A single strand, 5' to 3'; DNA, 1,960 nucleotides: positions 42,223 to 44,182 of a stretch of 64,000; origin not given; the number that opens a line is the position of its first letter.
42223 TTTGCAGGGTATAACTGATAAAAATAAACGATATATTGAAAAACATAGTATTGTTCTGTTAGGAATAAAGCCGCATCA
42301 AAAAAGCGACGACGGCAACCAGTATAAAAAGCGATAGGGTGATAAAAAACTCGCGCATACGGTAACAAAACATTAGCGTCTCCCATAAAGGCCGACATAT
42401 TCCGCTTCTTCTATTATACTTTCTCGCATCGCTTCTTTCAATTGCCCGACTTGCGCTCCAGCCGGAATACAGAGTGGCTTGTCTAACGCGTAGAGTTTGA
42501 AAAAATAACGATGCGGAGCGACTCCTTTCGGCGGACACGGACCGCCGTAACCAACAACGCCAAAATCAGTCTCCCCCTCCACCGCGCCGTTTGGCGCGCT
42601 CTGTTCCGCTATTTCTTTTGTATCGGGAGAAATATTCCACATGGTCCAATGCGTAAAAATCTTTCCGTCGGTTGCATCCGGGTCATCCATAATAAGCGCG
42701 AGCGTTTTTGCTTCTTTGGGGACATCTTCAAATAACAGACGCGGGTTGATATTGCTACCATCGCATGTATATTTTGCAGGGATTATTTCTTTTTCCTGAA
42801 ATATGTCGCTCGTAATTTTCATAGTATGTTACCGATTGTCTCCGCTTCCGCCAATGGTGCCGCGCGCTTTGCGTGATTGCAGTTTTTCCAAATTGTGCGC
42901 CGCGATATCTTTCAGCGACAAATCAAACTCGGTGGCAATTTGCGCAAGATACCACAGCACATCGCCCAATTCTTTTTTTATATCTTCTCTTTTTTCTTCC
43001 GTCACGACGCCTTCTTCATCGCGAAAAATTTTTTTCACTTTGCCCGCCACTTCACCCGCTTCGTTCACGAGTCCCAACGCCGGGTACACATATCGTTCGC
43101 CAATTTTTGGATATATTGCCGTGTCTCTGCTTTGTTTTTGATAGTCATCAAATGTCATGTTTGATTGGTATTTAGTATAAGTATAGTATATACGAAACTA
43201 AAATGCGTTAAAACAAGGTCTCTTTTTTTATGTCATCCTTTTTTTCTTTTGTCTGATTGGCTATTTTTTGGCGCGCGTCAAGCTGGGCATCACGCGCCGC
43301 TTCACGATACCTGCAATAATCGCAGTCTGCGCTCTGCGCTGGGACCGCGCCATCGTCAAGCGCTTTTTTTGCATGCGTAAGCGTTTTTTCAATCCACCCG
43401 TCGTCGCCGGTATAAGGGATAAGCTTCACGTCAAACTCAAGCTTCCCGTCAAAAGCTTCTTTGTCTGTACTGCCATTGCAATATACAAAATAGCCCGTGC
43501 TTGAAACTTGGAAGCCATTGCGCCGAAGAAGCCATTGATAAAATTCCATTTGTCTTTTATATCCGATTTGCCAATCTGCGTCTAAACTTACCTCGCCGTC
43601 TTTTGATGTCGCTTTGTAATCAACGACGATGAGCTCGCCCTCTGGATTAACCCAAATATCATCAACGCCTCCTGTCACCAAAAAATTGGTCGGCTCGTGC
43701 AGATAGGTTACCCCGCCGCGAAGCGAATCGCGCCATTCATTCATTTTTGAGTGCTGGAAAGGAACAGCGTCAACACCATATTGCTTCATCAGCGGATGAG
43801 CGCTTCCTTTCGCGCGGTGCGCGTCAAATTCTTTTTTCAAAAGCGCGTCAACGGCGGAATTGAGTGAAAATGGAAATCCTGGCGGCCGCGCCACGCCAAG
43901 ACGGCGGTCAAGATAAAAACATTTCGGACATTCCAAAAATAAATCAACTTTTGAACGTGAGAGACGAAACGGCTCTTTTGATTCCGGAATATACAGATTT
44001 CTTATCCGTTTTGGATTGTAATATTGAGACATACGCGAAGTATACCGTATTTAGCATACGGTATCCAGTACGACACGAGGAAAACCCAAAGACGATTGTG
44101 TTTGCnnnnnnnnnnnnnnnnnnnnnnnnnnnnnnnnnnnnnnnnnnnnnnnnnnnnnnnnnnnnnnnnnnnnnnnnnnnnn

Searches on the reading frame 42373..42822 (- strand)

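Call 3: search_protein_families(library=pfam, proteins=[window:42373-42822:-], max_evalue=1)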
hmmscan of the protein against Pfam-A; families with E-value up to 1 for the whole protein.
window:42373-42822:- (149 aa): 1 family
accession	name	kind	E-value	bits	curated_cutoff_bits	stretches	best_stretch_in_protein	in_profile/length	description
PF01161.25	PBP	-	7.9e-39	133.5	24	1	14-146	2-135/135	Phosphatidylethanolamine-binding protein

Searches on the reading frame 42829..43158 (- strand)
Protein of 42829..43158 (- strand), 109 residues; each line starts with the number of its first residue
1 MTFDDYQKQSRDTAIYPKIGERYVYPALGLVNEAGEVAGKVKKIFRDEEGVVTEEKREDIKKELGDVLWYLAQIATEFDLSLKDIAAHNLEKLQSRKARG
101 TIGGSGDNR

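Call 3: search_protein_families(library=pfam, proteins=[window:42829-43158:-], max_evalue=1)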
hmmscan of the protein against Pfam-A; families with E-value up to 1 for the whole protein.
window:42829-43158:- (109 aa): 5 families
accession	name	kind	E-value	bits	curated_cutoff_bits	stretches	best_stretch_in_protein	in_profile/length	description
PF03819.22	MazG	-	2.1e-11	44.4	22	1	29-97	9-70/74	MazG nucleotide pyrophosphohydrolase domain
PF06892.16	Phage_CP76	-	0.0012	19.2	26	1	28-74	94-139/146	Phage regulatory protein CII (CP76)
PF12643.12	MazG-like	-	0.027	15.1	27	1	51-94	25-68/85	MazG-like family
PF01476.26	LysM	-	0.14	12.6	20.9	1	71-95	9-31/43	LysM domain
PF22277.2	EncFtn-like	-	0.15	12.3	27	1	57-91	20-54/85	EncFtn-like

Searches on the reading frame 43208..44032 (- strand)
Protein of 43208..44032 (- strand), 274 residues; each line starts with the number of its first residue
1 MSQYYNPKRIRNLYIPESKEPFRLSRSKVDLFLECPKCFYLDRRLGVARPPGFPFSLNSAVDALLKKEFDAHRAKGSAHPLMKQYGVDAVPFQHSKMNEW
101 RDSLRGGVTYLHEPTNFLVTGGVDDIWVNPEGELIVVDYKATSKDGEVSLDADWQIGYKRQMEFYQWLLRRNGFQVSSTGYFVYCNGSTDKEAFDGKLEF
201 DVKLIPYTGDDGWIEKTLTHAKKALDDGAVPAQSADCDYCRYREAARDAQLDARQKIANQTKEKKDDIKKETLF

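Call 3: search_protein_families(library=pfam, proteins=[window:43208-44032:-], max_evalue=1)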
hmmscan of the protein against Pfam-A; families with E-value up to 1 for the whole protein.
window:43208-44032:- (274 aa): 4 families
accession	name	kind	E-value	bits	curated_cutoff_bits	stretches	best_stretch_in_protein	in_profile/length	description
PF12705.13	PDDEXK_1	-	4.5e-16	60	22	1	23-244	1-244/247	PD-(D/E)XK nuclease superfamily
PF01930.23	Cas_Cas4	-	0.0057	17.2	22.7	1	122-244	54-156/160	Domain of unknown function DUF83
PF02011.21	Glyco_hydro_48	-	0.035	13.1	25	1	151-173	339-361/619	Glycosyl hydrolase family 48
PF12684.13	DUF3799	-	0.094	12.9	26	1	129-241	117-231/233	PDDEXK-like domain of unknown function (DUF3799)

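Call 4: search_protein_families(library=ncbifam, proteins=[window:43208-44032:-], max_evalue=1)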
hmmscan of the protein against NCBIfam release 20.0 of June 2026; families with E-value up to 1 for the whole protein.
window:43208-44032:- (274 aa): 2 families
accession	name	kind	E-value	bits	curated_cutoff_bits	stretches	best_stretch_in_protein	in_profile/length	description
TIGR00372.1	cas4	equivalog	1.6e-09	37.9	65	1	122-244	70-176/180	CRISPR-associated protein Cas4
NF004884.0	PRK06245.1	equivalog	0.12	11.2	209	1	235-274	27-66/340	7,8-didemethyl-8-hydroxy-5-deazariboflavin synthase subunit CofG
